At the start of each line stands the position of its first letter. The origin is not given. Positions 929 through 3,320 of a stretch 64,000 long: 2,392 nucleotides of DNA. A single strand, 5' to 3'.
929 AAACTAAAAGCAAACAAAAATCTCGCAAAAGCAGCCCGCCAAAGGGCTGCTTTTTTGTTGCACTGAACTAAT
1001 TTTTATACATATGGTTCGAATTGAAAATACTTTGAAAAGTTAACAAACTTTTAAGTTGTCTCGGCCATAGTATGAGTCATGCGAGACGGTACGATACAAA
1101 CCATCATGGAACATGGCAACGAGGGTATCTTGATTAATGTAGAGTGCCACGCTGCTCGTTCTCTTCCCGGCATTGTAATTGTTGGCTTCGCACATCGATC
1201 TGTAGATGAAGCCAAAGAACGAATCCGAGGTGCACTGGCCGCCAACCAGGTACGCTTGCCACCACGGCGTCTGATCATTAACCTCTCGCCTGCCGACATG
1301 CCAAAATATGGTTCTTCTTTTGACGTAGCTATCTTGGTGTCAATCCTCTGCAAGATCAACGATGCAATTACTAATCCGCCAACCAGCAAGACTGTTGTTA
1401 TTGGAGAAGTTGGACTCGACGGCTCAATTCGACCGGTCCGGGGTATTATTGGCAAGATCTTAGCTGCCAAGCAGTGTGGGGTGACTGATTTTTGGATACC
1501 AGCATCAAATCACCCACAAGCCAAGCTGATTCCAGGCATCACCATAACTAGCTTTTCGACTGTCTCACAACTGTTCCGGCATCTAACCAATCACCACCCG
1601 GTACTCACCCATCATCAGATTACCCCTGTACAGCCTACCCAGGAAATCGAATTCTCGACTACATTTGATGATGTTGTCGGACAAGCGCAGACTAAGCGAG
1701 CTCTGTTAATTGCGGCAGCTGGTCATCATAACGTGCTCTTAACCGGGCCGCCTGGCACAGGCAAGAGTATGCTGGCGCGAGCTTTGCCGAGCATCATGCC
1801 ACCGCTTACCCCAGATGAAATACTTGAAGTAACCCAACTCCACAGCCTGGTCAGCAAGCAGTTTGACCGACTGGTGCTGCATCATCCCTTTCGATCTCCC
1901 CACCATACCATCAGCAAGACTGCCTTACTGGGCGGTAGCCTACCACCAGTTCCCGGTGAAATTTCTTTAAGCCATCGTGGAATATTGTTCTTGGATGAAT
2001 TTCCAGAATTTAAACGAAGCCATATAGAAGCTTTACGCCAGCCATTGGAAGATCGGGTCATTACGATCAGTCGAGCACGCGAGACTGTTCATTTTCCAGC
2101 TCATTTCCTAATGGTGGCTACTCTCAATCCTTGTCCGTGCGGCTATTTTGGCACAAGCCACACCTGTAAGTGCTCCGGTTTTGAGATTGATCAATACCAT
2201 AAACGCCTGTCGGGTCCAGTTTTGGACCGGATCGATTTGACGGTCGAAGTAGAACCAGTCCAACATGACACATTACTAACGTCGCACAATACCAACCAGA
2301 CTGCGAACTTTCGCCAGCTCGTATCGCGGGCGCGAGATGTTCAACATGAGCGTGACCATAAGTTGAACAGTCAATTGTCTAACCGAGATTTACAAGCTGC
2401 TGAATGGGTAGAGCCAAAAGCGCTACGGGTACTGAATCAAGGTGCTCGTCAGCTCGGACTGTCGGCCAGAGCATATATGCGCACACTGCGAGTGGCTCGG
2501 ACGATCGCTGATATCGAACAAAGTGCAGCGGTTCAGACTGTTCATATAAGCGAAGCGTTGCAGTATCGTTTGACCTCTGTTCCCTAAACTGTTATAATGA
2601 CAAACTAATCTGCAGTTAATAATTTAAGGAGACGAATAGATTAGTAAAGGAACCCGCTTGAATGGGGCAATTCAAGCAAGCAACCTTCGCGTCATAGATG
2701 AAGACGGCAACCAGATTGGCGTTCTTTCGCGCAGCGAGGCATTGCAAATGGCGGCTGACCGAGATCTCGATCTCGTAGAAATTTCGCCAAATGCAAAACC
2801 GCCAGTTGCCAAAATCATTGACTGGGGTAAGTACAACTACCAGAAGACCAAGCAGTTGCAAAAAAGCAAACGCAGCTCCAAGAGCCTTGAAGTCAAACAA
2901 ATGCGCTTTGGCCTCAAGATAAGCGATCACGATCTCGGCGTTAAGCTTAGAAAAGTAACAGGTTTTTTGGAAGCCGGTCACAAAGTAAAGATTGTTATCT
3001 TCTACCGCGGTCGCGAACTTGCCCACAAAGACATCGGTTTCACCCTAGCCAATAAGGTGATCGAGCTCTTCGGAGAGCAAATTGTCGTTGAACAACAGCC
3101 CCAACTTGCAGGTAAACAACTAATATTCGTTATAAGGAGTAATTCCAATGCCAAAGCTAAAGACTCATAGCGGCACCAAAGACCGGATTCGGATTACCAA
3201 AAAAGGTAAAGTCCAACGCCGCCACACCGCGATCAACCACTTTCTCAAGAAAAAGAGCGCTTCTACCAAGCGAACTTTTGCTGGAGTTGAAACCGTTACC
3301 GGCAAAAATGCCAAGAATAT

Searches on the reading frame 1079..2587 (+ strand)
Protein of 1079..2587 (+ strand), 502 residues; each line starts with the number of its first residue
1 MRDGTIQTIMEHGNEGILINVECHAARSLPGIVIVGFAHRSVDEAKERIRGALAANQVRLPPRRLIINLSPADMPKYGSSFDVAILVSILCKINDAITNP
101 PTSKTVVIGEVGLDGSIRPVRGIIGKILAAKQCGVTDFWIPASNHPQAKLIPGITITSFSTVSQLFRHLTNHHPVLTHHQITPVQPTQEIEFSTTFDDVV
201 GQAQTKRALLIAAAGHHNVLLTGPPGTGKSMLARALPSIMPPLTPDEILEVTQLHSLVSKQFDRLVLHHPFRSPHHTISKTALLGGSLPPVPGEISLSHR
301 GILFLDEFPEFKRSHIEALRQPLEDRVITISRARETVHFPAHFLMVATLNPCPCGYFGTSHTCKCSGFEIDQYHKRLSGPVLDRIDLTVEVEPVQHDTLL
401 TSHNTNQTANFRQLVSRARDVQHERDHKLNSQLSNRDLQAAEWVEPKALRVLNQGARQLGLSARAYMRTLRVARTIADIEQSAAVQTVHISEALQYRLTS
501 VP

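Call 19: search_protein_families(library=pfam, proteins=[window:1079-2587:+], max_evalue=0.001)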
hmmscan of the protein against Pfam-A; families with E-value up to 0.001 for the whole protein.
window:1079-2587:+ (502 aa): 12 families
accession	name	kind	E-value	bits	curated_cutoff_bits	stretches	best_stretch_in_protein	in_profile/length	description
PF01078.27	Mg_chelatase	-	2.6e-85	285.5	20.3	1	196-397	2-205/207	Magnesium chelatase, subunit ChlI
PF13541.12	ChlI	-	8.3e-30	103.6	27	1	21-144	1-121/121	Subunit ChlI of Mg-chelatase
PF13335.12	Mg_chelatase_C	-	3.2e-23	82.6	26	1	407-497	3-94/94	Magnesium chelatase, subunit ChlI C-terminal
PF07728.20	AAA_5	-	7.5e-10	39.4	22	1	218-353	1-125/139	AAA domain (dynein-related subfamily)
PF05362.19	Lon_C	-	1.5e-08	34.9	21.1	1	72-154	103-182/205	Lon protease (S16) C-terminal proteolytic domain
PF00493.29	MCM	-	7.8e-08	32.1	23.3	1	293-364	115-185/224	MCM P-loop domain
PF00158.32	Sigma54_activat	-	4.9e-06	26.8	20.2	0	209-236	15-42/168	Sigma-54 interaction domain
PF13191.12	AAA_16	-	9.8e-05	23.3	32.6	1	212-237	19-45/167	AAA ATPase domain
PF00004.35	AAA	-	0.00021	22.2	21.2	0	219-240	1-22/131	ATPase family associated with various cellular activities (AAA)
PF20030.5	bpMoxR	-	0.00032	20.3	27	0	198-238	13-53/205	MoxR domain in the MoxR-vWA-beta-propeller ternary systems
PF05496.18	RuvB_N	-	0.00039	20.6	27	0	195-236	5-53/159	Holliday junction DNA helicase RuvB P-loop domain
PF14532.12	Sigma54_activ_2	-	0.00051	20.7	25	0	206-256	11-59/138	Sigma-54 interaction domain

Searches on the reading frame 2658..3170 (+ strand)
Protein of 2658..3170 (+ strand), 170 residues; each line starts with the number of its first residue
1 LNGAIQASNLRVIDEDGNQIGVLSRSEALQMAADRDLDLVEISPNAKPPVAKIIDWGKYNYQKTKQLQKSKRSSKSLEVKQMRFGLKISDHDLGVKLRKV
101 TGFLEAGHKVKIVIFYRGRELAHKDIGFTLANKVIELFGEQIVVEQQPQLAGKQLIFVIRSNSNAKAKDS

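Call 60: search_protein_families(library=pfam, proteins=[window:2658-3170:+], max_evalue=0.001)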
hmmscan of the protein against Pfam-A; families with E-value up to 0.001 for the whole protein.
window:2658-3170:+ (170 aa): 2 families
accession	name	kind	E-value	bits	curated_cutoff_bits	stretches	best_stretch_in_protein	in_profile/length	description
PF05198.21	IF3_N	-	2.1e-28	98.7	26.9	1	1-69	1-69/70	Translation initiation factor IF-3, N-terminal domain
PF00707.27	IF3_C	-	2.5e-25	88.7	34.8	1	78-160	2-84/86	Translation initiation factor IF-3, C-terminal domain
